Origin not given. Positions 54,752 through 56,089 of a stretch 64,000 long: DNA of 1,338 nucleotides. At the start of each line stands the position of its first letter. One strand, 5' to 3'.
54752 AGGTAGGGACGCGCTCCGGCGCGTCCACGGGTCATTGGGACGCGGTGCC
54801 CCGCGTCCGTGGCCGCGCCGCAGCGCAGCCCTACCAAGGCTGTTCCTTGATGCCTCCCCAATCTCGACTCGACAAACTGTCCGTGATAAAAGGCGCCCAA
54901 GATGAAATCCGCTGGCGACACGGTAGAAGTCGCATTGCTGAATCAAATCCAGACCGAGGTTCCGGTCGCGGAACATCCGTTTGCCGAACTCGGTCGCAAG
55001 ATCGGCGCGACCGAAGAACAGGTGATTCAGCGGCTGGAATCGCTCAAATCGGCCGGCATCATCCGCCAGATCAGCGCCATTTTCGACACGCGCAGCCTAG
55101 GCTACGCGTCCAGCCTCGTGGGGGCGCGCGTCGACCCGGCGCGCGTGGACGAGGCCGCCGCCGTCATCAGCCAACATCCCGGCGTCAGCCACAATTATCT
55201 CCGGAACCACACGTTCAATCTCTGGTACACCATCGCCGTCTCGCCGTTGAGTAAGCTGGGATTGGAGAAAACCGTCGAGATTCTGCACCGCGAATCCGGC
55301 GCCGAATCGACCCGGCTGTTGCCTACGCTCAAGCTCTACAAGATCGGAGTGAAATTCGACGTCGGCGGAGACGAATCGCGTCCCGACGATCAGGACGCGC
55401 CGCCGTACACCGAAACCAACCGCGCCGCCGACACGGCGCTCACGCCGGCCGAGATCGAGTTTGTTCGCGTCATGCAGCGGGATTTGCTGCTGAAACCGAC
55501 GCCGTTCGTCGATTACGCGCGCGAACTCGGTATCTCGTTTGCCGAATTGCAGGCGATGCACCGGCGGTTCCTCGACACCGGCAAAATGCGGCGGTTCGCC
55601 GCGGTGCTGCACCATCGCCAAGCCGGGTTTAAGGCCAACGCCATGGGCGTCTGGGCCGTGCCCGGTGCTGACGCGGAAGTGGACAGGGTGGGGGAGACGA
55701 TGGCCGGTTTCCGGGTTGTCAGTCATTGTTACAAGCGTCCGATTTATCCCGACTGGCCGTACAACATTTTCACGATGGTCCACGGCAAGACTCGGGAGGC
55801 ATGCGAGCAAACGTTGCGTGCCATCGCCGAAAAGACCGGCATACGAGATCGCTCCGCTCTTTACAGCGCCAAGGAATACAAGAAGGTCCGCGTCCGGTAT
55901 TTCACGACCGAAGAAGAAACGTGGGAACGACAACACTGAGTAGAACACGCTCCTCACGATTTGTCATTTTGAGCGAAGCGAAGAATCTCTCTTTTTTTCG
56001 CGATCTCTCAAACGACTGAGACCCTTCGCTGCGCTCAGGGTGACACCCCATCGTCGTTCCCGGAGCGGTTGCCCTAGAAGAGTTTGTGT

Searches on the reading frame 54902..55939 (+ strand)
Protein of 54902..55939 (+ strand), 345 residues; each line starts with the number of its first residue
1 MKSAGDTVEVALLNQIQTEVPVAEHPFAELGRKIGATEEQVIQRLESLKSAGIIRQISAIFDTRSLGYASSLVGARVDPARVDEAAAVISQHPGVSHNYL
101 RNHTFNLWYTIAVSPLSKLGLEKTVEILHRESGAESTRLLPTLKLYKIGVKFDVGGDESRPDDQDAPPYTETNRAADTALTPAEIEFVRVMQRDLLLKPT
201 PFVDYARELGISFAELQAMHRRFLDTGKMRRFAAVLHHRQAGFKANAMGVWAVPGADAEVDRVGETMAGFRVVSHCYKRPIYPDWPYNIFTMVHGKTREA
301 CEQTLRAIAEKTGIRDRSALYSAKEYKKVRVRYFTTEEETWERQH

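Call 6: search_protein_families(library=pfam, proteins=[window:54902-55939:+], max_evalue=0.01)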
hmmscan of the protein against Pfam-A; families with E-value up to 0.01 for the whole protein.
window:54902-55939:+ (345 aa): 3 families
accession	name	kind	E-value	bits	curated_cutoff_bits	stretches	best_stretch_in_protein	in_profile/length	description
PF17805.7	AsnC_trans_reg2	-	6.9e-49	164.4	27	2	240-327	1-86/86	AsnC-like ligand binding domain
PF22451.2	NirdL-like_HTH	-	6.1e-23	80.6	27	2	11-55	3-47/47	Siroheme decarboxylase NirDL-like HTH domain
PF13404.12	HTH_AsnC-type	-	1.9e-05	24.8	27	0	11-48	7-41/42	AsnC-type helix-turn-helix domain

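Call 10: find_related_loci(query=window:54902-55939:+, collection=genome_contigs, flank=10000)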
Query window:54902-55939:+ (345 aa) in genome_contigs; peptide patterns used: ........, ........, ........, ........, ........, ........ (x = any residue, [..] = any of these).
416 stretches matched a pattern; 374 encode a relative of the query (tblastn E <= 1e-3); the best 80 are kept; 80 distinct loci.
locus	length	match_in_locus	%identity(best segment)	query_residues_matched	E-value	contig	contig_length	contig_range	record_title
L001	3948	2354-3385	74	1-345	0e+0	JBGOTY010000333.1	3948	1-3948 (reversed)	MAG: Verrucomicrobiia bacterium isolate OBJ_0618_7090110_151 k141_737048_length_3948_cov_13.5219, whole genome shotgun s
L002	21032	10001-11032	72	1-345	1e-177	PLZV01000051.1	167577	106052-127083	MAG: Verrucomicrobia bacterium isolate palsa_1439 73.20120700_P3D.107_contig_30892, whole genome shotgun sequence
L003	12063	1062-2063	74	1-335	1e-172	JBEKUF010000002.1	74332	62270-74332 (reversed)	MAG: Verrucomicrobiia bacterium isolate SPRUCE 575 SPRUCE_575_2, whole genome shotgun sequence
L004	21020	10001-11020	72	6-345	2e-167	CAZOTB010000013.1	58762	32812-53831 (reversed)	MAG TPA_asm: uncultured Verrucomicrobiota bacterium isolate binchicken_co107_139 genome assembly, contig: NODE_1314_leng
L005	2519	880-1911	71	1-345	5e-179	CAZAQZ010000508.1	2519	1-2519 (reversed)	MAG TPA_asm: uncultured Verrucomicrobiota bacterium isolate binchicken_co162_501 genome assembly, contig: NODE_150271_le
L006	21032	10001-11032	69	1-345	4e-164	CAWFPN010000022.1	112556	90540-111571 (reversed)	MAG: uncultured Verrucomicrobiae bacterium isolate MFD01689.bin.2.73 genome assembly, contig: contig_57683, whole genome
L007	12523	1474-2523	67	1-345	1e-163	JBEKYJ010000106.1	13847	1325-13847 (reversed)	MAG: Verrucomicrobiia bacterium isolate SPRUCE 672 SPRUCE_672_106, whole genome shotgun sequence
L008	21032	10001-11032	66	1-345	3e-158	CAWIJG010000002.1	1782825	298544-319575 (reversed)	MAG: uncultured Verrucomicrobiae bacterium isolate MFD05512.bin.1.230 genome assembly, contig: contig_15775, whole genom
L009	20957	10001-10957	70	12-345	9e-155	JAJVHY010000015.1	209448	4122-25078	MAG: Verrucomicrobiia bacterium isolate Bin_23R c_000000000299, whole genome shotgun sequence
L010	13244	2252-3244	67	1-343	4e-152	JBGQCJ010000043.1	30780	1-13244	MAG: Verrucomicrobiia bacterium isolate OBJ2_061818_110_42 k141_2228254_length_30780_cov_12.0000, whole genome shotgun s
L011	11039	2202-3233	66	1-344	8e-152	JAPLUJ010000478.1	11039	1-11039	MAG: Verrucomicrobia bacterium isolate LacPavin_0818_WC55_MAG_59_7 LacPavin_0818_WC55_scaffold_336341, whole genome shot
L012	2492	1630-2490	71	12-314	9e-147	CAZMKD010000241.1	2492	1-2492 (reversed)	MAG TPA_asm: uncultured Verrucomicrobiota bacterium isolate binchicken_co165_124 genome assembly, contig: k141_849448, w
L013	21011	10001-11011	57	4-344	5e-128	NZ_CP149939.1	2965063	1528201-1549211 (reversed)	Tepidibacillus marianensis strain LSZ-M11000 chromosome, complete genome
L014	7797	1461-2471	57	6-345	2e-127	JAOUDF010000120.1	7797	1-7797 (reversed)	MAG: Nitrospirota bacterium isolate 4_1_Jan_SF_Bin16 4_1_Jan_SF_Bin16_scaffold_4256_c1, whole genome shotgun sequence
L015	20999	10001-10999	56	6-342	1e-126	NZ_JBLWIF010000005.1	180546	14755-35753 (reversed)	Tepidibacillus sp. LV47 NODE_5_length_180546_cov_201.984138, whole genome shotgun sequence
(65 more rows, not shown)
